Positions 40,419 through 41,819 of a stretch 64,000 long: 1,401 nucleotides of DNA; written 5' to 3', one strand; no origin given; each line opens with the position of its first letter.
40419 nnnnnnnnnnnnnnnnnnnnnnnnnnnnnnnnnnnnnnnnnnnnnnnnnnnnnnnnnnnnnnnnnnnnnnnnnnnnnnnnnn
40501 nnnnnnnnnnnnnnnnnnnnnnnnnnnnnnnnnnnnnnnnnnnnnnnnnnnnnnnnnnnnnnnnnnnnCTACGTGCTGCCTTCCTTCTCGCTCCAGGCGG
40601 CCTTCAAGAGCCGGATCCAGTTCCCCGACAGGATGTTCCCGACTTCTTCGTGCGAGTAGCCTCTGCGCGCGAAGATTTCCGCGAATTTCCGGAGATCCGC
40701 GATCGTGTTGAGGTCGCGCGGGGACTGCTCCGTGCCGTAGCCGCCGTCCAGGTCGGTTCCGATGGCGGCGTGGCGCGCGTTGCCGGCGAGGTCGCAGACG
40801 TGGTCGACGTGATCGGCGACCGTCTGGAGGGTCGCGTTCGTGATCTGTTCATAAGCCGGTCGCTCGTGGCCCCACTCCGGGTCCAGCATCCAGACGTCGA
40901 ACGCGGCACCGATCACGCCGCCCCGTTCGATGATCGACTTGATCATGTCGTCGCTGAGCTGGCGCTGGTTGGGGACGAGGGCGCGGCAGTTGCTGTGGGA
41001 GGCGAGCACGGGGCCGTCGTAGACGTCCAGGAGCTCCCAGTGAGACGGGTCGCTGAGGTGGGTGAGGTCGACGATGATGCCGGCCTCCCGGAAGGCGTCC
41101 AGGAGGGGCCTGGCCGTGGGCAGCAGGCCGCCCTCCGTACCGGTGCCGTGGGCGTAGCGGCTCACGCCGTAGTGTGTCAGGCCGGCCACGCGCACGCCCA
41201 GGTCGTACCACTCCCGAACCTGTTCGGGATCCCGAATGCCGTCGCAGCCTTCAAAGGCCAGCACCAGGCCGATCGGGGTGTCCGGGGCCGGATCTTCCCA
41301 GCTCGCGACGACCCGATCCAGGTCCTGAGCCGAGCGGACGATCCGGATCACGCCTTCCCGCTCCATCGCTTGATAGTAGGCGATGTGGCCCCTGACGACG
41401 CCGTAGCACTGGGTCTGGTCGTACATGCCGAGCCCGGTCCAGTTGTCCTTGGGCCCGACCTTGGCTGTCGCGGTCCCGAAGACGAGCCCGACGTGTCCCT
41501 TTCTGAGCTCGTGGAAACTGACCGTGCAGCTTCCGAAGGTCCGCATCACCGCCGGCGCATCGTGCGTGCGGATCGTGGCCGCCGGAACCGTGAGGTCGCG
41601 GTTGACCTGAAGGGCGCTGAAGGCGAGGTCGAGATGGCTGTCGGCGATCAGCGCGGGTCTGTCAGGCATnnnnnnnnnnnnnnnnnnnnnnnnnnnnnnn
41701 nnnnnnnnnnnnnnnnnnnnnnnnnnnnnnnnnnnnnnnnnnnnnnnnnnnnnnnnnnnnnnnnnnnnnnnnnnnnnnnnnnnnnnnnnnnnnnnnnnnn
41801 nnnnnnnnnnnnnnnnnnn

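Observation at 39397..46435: Four tandem M19 dipeptidase paralogs separated by composite tandem-repeat blocks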

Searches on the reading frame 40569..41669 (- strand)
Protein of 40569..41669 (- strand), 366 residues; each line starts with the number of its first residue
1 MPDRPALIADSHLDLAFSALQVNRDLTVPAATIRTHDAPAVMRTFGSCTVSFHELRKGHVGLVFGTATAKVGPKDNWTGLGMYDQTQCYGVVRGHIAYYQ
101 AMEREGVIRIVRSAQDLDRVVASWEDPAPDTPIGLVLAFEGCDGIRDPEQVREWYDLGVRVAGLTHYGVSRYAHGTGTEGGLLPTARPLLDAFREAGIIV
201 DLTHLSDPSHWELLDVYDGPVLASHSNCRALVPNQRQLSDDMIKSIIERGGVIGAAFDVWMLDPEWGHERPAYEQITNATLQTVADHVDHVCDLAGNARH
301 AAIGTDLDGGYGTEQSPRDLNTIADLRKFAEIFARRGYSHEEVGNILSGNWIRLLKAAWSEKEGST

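Call 4: search_protein_families(library=pfam, proteins=[window:40569-41669:-], max_evalue=0.01)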
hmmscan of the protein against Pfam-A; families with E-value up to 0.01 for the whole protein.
window:40569-41669:- (366 aa): 1 family
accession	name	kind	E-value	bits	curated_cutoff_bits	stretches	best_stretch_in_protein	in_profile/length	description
PF01244.27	Peptidase_M19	-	9.1e-55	186.5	26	1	6-356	6-318/319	Membrane dipeptidase (Peptidase family M19)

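Call 12: find_encoding_contigs(protein=window:40569-41669:-, flank=10000, max_places=6)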
Protein window:40569-41669:- (366 aa): no gene with exactly this product is on record in the collection.

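Call 47: search_protein_families(library=ncbifam, proteins=[window:40569-41669:-], max_evalue=0.01)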
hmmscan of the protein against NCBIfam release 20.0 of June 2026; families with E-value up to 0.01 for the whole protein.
window:40569-41669:- (366 aa): 0 families
